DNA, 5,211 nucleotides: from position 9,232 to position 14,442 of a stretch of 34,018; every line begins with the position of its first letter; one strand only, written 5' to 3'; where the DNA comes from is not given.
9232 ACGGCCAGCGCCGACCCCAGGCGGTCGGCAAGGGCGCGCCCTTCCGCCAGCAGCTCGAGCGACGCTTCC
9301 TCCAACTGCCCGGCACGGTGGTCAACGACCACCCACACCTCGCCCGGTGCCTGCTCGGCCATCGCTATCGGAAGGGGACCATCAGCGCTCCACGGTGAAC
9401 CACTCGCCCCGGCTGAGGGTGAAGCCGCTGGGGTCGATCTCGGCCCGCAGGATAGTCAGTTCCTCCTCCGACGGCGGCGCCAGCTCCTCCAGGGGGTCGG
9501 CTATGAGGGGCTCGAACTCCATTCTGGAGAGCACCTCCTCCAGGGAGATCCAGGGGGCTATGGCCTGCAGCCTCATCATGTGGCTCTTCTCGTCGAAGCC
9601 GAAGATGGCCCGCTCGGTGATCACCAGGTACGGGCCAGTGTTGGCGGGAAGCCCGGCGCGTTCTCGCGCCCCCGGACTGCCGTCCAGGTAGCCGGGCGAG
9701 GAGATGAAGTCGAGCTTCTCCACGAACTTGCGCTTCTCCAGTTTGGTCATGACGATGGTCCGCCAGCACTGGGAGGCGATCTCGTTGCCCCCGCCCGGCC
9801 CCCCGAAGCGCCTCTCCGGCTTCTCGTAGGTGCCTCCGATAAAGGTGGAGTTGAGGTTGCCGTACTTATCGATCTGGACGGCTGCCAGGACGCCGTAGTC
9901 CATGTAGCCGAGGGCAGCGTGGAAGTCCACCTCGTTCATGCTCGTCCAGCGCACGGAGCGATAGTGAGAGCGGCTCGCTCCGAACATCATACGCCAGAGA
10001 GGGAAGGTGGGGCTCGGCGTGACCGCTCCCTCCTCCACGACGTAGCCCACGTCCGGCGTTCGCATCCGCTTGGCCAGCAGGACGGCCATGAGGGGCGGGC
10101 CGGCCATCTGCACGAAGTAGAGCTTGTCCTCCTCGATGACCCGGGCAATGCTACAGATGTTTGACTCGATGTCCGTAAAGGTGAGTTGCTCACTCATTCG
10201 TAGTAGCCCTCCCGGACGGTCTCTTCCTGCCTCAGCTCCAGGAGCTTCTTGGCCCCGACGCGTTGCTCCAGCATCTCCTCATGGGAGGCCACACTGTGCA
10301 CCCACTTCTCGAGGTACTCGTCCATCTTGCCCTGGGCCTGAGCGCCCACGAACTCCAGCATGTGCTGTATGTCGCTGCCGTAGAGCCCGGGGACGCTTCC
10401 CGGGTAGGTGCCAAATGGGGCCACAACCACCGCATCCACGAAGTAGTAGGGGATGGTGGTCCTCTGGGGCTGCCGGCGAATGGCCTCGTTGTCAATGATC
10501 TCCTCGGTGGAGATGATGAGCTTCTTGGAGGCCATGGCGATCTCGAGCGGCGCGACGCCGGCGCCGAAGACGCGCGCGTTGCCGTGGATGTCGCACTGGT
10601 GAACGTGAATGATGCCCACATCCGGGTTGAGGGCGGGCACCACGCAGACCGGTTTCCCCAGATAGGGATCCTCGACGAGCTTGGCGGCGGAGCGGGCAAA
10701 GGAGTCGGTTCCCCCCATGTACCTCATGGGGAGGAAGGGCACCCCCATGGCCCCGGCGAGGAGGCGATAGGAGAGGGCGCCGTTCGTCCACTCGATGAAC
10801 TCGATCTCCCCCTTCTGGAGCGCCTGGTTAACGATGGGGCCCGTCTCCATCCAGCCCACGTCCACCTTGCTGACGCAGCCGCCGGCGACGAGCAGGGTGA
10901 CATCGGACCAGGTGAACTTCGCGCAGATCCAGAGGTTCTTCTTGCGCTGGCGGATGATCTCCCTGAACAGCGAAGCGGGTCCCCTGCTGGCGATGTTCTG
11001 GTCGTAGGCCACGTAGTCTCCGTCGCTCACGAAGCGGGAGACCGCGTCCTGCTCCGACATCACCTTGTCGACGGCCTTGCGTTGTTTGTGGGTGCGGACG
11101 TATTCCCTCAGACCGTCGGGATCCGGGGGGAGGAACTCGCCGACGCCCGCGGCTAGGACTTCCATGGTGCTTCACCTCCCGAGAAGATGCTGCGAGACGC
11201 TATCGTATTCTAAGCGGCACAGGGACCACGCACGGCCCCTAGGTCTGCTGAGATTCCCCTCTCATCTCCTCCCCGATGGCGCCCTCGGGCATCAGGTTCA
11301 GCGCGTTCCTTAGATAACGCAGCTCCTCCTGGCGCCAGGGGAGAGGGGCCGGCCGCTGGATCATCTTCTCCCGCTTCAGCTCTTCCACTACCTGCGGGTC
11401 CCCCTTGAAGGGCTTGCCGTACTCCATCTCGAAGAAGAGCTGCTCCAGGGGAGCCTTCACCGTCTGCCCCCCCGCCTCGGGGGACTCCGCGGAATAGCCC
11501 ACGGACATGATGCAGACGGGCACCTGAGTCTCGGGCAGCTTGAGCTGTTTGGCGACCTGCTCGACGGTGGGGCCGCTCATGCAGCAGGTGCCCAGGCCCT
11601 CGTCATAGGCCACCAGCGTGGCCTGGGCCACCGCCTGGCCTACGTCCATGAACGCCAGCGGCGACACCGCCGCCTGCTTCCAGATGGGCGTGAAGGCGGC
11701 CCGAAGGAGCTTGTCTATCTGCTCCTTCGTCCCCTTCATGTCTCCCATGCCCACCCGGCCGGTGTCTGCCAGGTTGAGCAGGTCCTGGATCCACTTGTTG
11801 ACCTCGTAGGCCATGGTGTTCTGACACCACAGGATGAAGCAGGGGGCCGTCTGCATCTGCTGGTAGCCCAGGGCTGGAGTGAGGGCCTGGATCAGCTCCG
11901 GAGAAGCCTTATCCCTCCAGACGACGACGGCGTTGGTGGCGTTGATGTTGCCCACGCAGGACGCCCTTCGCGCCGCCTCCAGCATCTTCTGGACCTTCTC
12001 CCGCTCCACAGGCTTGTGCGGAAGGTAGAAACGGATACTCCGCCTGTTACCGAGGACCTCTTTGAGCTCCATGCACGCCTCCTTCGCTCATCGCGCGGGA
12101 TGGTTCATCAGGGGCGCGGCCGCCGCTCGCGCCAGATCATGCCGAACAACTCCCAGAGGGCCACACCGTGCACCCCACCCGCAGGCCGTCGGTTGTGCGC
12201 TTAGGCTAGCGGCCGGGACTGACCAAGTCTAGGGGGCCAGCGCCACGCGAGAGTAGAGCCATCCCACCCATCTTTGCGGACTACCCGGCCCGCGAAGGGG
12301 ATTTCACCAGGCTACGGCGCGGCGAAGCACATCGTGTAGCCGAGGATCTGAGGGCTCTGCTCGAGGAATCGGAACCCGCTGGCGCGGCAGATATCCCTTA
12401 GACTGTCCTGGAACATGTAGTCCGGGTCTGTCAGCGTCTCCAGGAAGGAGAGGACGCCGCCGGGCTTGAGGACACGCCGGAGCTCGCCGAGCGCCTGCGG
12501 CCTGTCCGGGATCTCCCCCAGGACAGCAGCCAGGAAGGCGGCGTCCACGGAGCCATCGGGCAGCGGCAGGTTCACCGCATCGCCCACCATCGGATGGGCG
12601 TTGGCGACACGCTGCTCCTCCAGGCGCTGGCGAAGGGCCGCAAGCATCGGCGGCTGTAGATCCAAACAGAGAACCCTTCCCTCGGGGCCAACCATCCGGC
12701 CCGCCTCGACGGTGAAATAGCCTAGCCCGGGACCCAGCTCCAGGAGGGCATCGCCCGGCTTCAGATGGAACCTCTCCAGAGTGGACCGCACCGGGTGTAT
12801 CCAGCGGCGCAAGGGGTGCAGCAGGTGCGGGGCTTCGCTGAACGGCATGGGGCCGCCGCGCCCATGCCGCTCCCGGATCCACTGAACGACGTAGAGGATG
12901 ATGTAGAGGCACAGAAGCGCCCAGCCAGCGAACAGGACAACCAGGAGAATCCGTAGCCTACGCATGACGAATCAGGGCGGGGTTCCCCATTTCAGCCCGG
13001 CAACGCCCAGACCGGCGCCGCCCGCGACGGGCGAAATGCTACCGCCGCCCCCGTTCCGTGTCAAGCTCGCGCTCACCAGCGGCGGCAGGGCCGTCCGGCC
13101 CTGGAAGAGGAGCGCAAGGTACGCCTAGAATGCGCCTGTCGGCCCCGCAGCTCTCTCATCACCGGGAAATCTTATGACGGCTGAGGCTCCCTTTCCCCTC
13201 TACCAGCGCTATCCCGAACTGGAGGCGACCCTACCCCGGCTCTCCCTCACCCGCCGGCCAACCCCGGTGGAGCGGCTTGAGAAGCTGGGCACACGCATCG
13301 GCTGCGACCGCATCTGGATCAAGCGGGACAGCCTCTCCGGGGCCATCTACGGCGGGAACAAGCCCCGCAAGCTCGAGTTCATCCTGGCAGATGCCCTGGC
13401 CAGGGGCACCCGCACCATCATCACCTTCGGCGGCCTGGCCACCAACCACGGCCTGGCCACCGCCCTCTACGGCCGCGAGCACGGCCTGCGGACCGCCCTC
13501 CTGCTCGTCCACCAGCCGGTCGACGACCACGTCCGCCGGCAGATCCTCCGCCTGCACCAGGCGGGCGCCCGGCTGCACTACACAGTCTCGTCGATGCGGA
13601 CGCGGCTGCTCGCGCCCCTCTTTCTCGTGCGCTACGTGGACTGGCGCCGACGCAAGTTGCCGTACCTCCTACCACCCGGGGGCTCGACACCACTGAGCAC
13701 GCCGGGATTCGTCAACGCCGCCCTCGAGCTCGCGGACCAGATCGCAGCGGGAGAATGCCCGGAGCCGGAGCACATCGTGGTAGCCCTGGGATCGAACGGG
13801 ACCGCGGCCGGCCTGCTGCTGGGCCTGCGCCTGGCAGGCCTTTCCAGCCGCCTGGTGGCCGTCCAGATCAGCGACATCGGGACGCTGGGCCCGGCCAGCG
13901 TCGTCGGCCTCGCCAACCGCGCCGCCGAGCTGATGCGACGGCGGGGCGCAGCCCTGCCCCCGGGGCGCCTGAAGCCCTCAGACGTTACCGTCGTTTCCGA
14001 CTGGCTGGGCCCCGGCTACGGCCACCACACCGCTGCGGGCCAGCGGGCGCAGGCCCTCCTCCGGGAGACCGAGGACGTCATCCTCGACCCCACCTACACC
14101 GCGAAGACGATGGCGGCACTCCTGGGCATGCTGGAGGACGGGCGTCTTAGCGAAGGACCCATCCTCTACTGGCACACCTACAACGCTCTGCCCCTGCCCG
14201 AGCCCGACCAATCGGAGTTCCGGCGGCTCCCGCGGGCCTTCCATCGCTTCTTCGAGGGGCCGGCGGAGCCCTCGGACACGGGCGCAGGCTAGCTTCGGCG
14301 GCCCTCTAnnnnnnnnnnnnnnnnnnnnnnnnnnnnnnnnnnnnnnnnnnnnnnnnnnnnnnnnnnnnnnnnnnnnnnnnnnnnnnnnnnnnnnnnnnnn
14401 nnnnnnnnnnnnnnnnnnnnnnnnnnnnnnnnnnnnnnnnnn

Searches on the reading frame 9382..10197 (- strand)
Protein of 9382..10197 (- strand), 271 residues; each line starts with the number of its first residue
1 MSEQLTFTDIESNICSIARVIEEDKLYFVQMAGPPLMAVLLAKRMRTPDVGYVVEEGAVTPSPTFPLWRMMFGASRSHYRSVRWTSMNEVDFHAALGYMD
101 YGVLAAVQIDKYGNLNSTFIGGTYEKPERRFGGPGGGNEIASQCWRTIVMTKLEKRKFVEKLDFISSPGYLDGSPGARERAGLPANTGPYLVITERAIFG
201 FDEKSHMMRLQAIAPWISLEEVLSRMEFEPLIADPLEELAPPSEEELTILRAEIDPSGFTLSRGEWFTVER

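Call 27: search_protein_families(library=pfam, proteins=[window:9382-10197:-], max_evalue=0.001)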
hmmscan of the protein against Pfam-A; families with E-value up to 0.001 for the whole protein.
window:9382-10197:- (271 aa): 1 family
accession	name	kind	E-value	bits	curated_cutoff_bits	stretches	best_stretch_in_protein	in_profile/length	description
PF01144.29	CoA_trans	-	1.5e-15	57.7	23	1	74-223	74-215/217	Coenzyme A transferase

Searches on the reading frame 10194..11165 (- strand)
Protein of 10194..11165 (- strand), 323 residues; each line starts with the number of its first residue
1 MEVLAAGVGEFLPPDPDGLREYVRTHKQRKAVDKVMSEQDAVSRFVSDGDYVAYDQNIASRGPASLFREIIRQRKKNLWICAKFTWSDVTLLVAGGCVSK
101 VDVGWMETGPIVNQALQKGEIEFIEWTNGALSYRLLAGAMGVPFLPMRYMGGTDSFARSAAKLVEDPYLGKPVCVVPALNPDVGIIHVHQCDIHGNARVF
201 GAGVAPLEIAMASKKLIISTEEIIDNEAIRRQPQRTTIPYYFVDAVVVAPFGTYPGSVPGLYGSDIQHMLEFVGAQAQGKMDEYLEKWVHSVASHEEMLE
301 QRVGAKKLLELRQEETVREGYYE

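Call 28: search_protein_families(library=pfam, proteins=[window:10194-11165:-], max_evalue=0.001)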
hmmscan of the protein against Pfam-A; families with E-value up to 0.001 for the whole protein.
window:10194-11165:- (323 aa): 1 family
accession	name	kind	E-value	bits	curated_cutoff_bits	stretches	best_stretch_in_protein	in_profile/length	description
PF01144.29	CoA_trans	-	1.1e-22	81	23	1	36-248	2-216/217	Coenzyme A transferase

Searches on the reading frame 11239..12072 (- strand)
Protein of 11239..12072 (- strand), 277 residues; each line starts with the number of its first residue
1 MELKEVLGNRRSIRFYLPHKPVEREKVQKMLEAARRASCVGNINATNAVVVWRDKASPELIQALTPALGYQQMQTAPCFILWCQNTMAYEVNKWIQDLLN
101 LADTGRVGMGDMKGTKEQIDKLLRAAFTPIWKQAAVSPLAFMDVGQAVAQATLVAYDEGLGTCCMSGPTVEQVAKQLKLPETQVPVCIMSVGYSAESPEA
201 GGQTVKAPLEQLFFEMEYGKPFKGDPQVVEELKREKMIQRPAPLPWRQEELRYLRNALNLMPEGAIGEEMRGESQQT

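Call 28: search_protein_families(library=pfam, proteins=[window:11239-12072:-], max_evalue=0.001)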
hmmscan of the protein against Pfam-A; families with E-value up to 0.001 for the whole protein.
window:11239-12072:- (277 aa): 2 families
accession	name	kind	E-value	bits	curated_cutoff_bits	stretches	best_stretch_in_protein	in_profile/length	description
PF00881.29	Nitroreductase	-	4.5e-22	79.4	23.5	1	9-193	3-167/167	Nitroreductase family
PF14512.11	TM1586_NiRdase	-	1.3e-05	25.4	27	1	141-213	81-149/215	Putative TM nitroreductase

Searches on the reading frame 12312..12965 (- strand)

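Call 6: search_protein_families(library=pfam, proteins=[window:12312-12965:-], max_evalue=0.01)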
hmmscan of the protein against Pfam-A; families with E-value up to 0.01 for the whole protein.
window:12312-12965:- (217 aa): 10 families
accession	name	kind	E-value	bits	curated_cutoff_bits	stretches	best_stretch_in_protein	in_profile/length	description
PF08241.18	Methyltransf_11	-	2.5e-20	73.4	21.2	1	75-173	1-94/95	Methyltransferase domain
PF13649.12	Methyltransf_25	-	1.1e-18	68.1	27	1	75-170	2-97/97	Methyltransferase domain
PF01209.24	Ubie_methyltran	-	4.9e-17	62.5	20.1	1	63-177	40-154/233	ubiE/COQ5 methyltransferase family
PF13847.12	Methyltransf_31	-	1.1e-14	54.8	27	1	69-174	2-109/145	Methyltransferase domain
PF08242.18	Methyltransf_12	-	7.4e-14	52.7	30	1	75-172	1-98/98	Methyltransferase domain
PF01135.25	PCMT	-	4e-08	33.7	20.3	1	61-171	64-168/210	Protein-L-isoaspartate(D-aspartate) O-methyltransferase (PCMT)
PF13489.12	Methyltransf_23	-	4.8e-08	33.3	27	1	59-180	9-122/164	Methyltransferase domain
PF02390.23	Methyltransf_4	-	0.00053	19.9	24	0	74-133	5-63/173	Putative methyltransferase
PF01269.23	Fibrillarin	-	0.0015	18.2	27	1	60-131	61-130/227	Fibrillarin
PF05148.21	Methyltransf_8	-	0.0061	16.9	27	1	122-176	105-158/219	Hypothetical methyltransferase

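Call 7: search_protein_families(library=ncbifam, proteins=[window:12312-12965:-], max_evalue=0.01)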
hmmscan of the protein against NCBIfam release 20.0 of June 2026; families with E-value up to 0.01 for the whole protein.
window:12312-12965:- (217 aa): 40 families (the best 25 are shown)
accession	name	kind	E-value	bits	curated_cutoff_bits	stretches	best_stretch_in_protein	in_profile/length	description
NF047649.1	MTase_UXPK_star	exception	5.1e-19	68.4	460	1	67-173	74-180/283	methyltransferase/UXPK-star double selenoprotein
NF008823.0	PRK11873.1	subfamily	5.5e-19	68.7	263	1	67-173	74-180/272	arsenite methyltransferase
NF041537.1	ArsM_AhpD_UU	exception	2.4e-18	66.1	510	1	68-173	74-179/345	arsenite methyltransferase/AhpD domain selenoprotein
NF001240.0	PRK00216.1-1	equivalog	1.2e-17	63.8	378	1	60-177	53-171/251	bifunctional demethylmenaquinone methyltransferase/2-methoxy-6-polyprenyl-1,4-benzoquinol methylase UbiE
NF001243.0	PRK00216.1-4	equivalog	4e-17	62.4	235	1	60-179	37-156/237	demethylmenaquinone methyltransferase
TIGR02752.1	MenG_heptapren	equivalog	2.2e-16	60.1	419.85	1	59-178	34-153/231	demethylmenaquinone methyltransferase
NF001244.0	PRK00216.1-5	equivalog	3.7e-16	59.1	216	1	62-187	40-165/236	bifunctional demethylmenaquinone methyltransferase/2-methoxy-6-polyprenyl-1,4-benzoquinol methylase UbiE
TIGR01934.1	MenG_MenH_UbiE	subfamily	2.4e-15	56.5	158.35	1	64-181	33-148/223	ubiquinone/menaquinone biosynthesis methyltransferase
NF052510.1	methyltran_MpqE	exception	1.2e-14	54.3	335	1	60-177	36-154/234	methyl-plastoquinone biosynthesis methyltransferase MpqE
NF041536.1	ArsM_DUF2284_UU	exception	1.2e-14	53.5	575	1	68-174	74-180/459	arsenite methyltransferase/DUF2284 domain selenoprotein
NF001241.0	PRK00216.1-2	equivalog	1.5e-11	44.4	327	1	60-177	41-150/231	demethylmenaquinone methyltransferase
NF045667.1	MTase_DVU1556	equivalog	3.1e-11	43.1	155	1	60-173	12-118/213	DVU_1556 family methyltransferase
TIGR02072.1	BioC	equivalog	1.5e-10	41.3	184.95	1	72-178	36-136/244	malonyl-ACP O-methyltransferase BioC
NF043040.1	corrin_prot_MT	hypoth_equivalog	1.9e-10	40.6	180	1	67-175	38-148/216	corrinoid protein-associated methyltransferase CpaM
NF001242.0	PRK00216.1-3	equivalog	2.4e-10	40.2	351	1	72-176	72-177/258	bifunctional demethylmenaquinone methyltransferase/2-methoxy-6-polyprenyl-1,4-benzoquinol methylase UbiE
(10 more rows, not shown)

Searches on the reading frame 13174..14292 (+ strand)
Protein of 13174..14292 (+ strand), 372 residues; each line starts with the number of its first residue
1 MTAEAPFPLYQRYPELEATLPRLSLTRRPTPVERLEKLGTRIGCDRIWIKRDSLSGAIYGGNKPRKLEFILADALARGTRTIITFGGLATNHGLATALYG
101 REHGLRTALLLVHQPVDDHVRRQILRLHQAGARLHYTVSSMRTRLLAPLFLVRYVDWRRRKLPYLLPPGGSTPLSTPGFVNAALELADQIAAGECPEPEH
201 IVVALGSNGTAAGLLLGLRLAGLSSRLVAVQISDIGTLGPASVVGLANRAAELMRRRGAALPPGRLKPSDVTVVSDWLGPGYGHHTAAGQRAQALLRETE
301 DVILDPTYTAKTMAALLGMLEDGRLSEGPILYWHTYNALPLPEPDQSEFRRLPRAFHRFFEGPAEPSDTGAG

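Call 6: search_protein_families(library=pfam, proteins=[window:13174-14292:+], max_evalue=0.01)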
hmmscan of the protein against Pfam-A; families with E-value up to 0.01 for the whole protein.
window:13174-14292:+ (372 aa): 1 family
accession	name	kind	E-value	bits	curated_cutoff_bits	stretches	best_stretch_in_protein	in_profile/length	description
PF00291.31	PALP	-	2.8e-34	119.3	35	1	24-335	2-294/295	Pyridoxal-phosphate dependent enzyme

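Call 7: search_protein_families(library=ncbifam, proteins=[window:13174-14292:+], max_evalue=0.01)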
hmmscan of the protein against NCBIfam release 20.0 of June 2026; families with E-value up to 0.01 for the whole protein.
window:13174-14292:+ (372 aa): 12 families
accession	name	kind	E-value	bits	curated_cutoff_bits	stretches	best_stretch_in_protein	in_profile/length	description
NF052482.1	sulfolyase_CuyA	equivalog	2.7e-56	190.8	450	1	18-336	4-319/332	D-cysteate sulfo-lyase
TIGR01275.1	ACC_deam_rel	subfamily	7.4e-56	189.8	289.4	1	23-336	1-309/321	pyridoxal phosphate-dependent enzymes, D-cysteine desulfhydrase family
NF052537.1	CoM_syn_XcbE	exception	4e-55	187.2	450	1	18-335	4-314/322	coenzyme M biosynthesis enzyme XcbE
NF003030.0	PRK03910.1-3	equivalog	3.8e-50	171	429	1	19-338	12-325/338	D-cysteine desulfhydrase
NF003032.0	PRK03910.1-5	equivalog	1.2e-42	146.3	469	1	18-339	8-321/330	D-cysteine desulfhydrase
NF003029.0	PRK03910.1-1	equivalog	1.1e-40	140.1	610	1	19-338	8-318/328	D-cysteine desulfhydrase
NF010646.0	PRK14045.1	equivalog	1e-37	130.2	550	1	16-335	8-312/329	1-aminocyclopropane-1-carboxylate deaminase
TIGR01274.1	ACC_deam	equivalog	4.7e-28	98.3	392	1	19-336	4-322/337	1-aminocyclopropane-1-carboxylate deaminase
TIGR00263.1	trpB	equivalog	0.00039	19.6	392.45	1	26-141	47-158/385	tryptophan synthase subunit beta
NF004996.0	PRK06381.1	equivalog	0.00098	18.2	266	1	28-219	12-188/319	threonine synthase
NF006094.0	PRK08246.1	subfamily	0.0014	18.1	331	0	19-137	13-120/310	serine/threonine dehydratase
NF006050.0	PRK08197.1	equivalog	0.0042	15.9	303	1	23-117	74-161/406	threonine synthase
